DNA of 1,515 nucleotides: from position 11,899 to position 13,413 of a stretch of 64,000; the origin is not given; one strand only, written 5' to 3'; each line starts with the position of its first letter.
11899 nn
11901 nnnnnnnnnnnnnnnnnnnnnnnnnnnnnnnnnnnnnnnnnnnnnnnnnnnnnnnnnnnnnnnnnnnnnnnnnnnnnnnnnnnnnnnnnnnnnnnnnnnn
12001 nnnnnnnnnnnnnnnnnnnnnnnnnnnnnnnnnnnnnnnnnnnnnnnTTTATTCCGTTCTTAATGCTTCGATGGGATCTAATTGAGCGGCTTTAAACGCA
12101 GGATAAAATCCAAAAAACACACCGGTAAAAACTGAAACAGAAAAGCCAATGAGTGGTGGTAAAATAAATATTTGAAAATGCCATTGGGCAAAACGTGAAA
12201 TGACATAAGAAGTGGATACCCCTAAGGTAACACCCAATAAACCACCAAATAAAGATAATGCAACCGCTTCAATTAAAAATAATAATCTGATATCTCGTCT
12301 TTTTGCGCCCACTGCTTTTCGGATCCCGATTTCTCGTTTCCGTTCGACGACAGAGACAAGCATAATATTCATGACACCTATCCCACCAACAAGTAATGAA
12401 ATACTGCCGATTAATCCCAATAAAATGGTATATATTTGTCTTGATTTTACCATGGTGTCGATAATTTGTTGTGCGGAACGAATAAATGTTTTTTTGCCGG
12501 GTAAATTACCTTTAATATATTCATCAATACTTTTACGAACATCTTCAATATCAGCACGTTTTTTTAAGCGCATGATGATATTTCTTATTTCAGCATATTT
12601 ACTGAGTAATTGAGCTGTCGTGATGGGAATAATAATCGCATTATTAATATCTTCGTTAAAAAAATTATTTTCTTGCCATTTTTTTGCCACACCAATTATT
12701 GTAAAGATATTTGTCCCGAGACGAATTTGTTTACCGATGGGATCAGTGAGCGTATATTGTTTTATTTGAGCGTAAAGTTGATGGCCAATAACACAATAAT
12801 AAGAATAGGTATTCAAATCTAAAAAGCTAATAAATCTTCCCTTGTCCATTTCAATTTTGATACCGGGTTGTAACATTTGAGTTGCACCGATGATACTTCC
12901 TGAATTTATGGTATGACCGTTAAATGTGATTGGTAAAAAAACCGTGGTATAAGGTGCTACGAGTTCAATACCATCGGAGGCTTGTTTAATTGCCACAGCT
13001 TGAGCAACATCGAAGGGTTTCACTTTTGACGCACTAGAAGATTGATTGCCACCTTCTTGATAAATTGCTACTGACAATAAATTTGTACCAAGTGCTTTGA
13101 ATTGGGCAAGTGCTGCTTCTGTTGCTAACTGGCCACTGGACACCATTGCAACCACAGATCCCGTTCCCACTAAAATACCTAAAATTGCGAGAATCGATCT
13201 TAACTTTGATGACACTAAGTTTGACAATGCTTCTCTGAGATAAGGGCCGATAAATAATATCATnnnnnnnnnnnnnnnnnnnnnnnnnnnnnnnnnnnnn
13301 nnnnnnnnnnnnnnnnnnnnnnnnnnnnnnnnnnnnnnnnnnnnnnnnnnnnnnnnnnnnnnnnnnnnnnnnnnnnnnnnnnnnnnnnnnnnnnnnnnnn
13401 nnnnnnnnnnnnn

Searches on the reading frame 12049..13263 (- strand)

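Call 13: search_protein_families(library=pfam, proteins=[window:12049-13263:-])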
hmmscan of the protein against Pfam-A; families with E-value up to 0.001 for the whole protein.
window:12049-13263:- (404 aa): 2 families
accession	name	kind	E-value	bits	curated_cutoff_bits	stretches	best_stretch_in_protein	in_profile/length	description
PF12704.14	MacB_PCD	-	1.6e-33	117.2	27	1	23-248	1-206/207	MacB-like periplasmic core domain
PF02687.27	FtsX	-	2.3e-20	73.2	25.5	1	284-397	2-120/120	FtsX-like permease C-terminal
